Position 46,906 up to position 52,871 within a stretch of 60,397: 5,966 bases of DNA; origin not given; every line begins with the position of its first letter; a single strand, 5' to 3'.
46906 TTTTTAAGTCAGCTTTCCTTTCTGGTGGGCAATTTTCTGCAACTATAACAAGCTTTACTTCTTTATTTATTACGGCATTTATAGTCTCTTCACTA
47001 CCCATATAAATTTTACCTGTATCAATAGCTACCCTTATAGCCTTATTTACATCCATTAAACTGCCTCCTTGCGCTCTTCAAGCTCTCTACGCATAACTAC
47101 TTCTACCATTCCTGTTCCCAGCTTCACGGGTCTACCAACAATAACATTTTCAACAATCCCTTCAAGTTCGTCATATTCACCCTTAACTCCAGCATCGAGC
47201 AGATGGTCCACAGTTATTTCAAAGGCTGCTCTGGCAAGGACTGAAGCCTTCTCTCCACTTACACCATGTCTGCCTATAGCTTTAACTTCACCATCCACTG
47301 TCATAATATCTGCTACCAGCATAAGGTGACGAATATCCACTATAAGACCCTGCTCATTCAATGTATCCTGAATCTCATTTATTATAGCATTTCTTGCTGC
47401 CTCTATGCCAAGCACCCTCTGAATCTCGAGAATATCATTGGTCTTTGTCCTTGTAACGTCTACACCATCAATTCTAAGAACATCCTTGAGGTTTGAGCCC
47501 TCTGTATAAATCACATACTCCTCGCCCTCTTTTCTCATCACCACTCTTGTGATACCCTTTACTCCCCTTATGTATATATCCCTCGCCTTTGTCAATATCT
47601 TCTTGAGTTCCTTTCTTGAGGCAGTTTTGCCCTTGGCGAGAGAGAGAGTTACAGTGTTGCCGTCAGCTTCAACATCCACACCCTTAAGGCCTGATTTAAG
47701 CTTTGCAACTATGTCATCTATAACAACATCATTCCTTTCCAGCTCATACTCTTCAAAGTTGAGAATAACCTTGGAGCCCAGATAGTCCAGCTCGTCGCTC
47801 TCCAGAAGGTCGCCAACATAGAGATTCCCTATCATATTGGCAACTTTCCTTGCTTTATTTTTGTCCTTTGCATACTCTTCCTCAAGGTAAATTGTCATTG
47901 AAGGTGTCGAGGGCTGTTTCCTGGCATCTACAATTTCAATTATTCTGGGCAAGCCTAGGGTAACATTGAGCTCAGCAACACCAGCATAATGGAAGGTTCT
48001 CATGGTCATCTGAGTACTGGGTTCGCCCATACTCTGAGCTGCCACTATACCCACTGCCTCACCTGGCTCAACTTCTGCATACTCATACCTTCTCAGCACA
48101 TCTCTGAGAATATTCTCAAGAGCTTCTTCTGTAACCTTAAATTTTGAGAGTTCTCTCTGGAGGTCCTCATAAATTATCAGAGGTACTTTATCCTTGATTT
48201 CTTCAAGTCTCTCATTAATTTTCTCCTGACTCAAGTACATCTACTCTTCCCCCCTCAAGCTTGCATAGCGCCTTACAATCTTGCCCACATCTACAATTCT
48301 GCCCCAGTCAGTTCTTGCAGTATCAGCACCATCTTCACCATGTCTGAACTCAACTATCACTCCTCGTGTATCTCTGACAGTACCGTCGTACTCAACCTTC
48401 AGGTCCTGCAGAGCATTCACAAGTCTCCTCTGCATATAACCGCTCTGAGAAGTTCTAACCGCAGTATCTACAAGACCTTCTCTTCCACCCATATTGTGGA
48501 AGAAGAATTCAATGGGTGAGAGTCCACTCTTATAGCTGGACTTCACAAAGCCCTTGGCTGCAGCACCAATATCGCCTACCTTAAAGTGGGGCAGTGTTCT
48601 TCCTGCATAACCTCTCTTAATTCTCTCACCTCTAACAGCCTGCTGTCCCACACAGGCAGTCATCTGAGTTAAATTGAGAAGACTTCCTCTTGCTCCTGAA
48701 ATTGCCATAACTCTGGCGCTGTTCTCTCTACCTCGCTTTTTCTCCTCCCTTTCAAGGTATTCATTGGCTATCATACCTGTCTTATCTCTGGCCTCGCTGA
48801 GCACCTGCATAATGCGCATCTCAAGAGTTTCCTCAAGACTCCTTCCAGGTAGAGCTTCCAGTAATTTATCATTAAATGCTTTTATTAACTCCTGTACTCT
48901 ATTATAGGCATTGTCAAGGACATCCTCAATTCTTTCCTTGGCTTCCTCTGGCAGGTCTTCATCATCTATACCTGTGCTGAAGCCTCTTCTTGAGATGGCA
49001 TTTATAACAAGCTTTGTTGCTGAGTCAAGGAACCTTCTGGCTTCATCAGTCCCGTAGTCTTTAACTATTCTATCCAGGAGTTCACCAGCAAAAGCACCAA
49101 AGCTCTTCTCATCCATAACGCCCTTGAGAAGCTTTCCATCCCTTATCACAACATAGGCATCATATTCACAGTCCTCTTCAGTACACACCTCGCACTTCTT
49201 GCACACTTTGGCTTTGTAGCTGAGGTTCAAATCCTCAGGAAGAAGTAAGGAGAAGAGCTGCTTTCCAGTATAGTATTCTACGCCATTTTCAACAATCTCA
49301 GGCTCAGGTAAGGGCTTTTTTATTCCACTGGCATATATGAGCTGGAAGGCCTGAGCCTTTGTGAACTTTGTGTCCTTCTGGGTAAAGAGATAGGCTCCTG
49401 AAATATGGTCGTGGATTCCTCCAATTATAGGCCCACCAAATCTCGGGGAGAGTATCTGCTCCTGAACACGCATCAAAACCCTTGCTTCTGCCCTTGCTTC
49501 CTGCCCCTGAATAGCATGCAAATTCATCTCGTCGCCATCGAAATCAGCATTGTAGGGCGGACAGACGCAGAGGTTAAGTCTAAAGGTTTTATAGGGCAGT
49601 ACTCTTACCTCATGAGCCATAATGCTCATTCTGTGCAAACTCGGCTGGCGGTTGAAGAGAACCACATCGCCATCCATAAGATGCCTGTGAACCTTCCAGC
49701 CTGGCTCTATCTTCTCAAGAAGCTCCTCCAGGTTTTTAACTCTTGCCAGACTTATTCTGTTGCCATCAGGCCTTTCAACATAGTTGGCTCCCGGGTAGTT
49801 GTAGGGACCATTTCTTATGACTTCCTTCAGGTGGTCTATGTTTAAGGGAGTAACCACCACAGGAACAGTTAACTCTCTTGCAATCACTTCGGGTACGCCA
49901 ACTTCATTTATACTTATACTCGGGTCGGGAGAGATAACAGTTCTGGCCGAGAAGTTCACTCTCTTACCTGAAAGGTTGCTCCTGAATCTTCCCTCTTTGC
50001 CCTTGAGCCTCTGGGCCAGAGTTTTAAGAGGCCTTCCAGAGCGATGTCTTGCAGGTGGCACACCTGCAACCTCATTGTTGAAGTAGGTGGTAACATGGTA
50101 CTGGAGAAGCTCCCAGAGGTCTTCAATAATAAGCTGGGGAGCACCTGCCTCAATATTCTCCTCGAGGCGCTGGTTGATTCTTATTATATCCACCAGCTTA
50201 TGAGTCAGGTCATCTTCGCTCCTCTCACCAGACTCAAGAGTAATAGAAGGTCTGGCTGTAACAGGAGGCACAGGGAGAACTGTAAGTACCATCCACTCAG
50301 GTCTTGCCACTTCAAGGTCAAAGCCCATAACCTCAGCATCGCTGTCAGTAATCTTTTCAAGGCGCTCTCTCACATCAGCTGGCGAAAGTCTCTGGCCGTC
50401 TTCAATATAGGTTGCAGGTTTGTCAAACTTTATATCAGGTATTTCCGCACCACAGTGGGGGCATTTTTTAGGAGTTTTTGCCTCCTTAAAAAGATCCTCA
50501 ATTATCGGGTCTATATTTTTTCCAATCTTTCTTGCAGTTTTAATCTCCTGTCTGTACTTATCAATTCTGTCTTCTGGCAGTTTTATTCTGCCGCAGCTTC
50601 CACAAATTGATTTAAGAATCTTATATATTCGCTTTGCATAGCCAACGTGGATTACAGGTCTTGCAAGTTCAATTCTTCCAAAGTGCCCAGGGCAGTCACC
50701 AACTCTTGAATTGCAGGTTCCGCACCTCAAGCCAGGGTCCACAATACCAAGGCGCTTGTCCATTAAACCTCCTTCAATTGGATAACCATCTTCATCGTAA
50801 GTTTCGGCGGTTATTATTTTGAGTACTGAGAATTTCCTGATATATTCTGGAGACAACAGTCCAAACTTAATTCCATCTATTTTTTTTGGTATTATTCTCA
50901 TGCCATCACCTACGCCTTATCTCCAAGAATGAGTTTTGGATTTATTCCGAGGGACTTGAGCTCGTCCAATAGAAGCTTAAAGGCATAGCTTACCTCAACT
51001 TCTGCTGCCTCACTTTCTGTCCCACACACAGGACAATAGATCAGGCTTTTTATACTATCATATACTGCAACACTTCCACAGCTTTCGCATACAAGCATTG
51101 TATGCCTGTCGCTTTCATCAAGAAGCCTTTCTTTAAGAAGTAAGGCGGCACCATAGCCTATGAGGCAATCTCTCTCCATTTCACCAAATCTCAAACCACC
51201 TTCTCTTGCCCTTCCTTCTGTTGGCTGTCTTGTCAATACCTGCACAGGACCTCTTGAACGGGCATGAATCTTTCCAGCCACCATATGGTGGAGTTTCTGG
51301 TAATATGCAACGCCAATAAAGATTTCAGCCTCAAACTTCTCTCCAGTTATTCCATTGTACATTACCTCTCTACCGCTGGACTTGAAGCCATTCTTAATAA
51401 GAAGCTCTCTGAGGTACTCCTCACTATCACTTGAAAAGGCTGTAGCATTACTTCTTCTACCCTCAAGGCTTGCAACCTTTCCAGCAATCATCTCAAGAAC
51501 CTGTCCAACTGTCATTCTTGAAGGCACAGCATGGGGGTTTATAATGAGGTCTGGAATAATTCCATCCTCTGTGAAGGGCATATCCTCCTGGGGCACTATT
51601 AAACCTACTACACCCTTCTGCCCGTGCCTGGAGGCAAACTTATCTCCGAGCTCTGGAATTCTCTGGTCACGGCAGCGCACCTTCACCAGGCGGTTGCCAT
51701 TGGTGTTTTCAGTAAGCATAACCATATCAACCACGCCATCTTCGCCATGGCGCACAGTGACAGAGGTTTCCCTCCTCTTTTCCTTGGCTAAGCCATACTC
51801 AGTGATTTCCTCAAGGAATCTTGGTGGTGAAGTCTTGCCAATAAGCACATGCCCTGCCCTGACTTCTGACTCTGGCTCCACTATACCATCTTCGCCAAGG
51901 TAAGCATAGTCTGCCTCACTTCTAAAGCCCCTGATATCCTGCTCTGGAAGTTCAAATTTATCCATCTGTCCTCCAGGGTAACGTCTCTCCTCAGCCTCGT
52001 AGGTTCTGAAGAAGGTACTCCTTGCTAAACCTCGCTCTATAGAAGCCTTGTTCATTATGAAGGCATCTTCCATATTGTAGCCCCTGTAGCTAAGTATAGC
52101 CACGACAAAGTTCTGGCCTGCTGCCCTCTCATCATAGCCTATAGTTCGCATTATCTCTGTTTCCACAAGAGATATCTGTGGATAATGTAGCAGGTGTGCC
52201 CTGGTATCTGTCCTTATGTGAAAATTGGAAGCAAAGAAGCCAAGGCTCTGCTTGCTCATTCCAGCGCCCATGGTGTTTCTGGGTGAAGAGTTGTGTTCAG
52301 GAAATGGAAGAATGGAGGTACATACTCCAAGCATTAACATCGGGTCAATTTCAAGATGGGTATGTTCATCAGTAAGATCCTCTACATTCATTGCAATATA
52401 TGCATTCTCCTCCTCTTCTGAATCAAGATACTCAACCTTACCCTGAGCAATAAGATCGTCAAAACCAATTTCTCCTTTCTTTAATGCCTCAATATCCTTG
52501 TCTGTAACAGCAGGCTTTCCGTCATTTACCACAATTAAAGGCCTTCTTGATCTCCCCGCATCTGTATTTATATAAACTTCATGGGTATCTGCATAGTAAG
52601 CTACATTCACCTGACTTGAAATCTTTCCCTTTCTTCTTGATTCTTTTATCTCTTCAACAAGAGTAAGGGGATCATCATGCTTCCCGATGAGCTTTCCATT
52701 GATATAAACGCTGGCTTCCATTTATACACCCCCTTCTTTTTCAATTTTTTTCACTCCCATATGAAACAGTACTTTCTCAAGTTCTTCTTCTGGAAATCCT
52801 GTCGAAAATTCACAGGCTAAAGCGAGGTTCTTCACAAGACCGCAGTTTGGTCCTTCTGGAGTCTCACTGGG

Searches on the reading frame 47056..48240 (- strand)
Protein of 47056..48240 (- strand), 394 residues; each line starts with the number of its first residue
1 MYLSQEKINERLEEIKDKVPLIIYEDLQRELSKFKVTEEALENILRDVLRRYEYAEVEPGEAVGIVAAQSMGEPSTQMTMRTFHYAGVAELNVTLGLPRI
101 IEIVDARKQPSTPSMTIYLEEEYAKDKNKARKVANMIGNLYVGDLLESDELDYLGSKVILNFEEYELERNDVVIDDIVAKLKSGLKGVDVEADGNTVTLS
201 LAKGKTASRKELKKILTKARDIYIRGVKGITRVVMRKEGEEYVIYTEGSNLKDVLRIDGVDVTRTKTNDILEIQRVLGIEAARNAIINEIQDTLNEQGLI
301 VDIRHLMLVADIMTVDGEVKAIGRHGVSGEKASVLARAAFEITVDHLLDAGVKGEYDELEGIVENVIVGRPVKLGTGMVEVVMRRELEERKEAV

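Call 76: search_protein_families(library=pfam, proteins=[window:47056-48240:-], max_evalue=0.0001)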
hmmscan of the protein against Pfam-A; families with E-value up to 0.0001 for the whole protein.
window:47056-48240:- (394 aa): 1 family
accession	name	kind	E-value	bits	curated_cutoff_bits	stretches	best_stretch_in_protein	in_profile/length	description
PF04998.22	RNA_pol_Rpb1_5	-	3.6e-58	197.6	28.5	1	37-333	63-265/267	RNA polymerase Rpb1, domain 5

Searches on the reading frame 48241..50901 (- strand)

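Call 76: search_protein_families(library=pfam, proteins=[window:48241-50901:-], max_evalue=0.0001)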
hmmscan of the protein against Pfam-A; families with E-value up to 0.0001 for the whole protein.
window:48241-50901:- (886 aa): 5 families
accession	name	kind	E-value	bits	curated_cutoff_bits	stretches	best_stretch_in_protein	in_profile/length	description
PF04997.17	RNA_pol_Rpb1_1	-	9e-96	321.3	39.7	1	6-310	2-312/312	RNA polymerase Rpb1, domain 1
PF00623.25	RNA_pol_Rpb1_2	-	5e-71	238.8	25.3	1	312-479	1-166/166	RNA polymerase Rpb1, domain 2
PF04983.23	RNA_pol_Rpb1_3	-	3e-46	157.7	28.9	1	482-647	1-161/162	RNA polymerase Rpb1, domain 3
PF05000.22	RNA_pol_Rpb1_4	-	1.7e-30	105.5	24.8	1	677-786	5-107/107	RNA polymerase Rpb1, domain 4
PF04998.22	RNA_pol_Rpb1_5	-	2.6e-27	96.4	28.5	1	793-876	1-74/267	RNA polymerase Rpb1, domain 5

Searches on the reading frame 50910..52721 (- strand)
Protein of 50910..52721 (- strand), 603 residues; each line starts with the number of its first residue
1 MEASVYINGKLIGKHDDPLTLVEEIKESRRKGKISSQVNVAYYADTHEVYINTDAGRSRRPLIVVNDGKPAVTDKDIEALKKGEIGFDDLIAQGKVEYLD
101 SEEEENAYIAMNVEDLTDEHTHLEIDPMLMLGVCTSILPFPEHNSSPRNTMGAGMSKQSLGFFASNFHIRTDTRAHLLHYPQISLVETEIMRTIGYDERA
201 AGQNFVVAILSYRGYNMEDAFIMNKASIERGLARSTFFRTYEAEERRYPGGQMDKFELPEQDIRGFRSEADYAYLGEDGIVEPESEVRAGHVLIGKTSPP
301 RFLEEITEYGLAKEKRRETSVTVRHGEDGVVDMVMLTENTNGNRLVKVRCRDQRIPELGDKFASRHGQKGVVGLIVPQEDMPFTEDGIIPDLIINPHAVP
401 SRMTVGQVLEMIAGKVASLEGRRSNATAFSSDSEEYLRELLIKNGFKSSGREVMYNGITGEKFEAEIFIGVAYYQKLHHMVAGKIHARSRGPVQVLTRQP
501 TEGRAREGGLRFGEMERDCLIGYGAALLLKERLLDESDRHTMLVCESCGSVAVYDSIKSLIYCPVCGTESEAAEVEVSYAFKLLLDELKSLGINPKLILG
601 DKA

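Call 76: search_protein_families(library=pfam, proteins=[window:50910-52721:-], max_evalue=0.0001)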
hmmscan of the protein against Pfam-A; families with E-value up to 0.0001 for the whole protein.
window:50910-52721:- (603 aa): 4 families
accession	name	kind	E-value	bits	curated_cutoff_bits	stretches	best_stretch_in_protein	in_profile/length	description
PF00562.33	RNA_pol_Rpb2_6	-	2.6e-141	471.5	23.4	1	134-506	1-373/373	RNA polymerase Rpb2, domain 6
PF04560.25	RNA_pol_Rpb2_7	-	2e-30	105.5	32.1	1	508-598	1-85/87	RNA polymerase Rpb2, domain 7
PF04566.18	RNA_pol_Rpb2_4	-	3.4e-23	81.9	28.7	1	5-66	1-62/62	RNA polymerase Rpb2, domain 4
PF04567.22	RNA_pol_Rpb2_5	-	2.9e-09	38.1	21.1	1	87-120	1-34/66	RNA polymerase Rpb2, domain 5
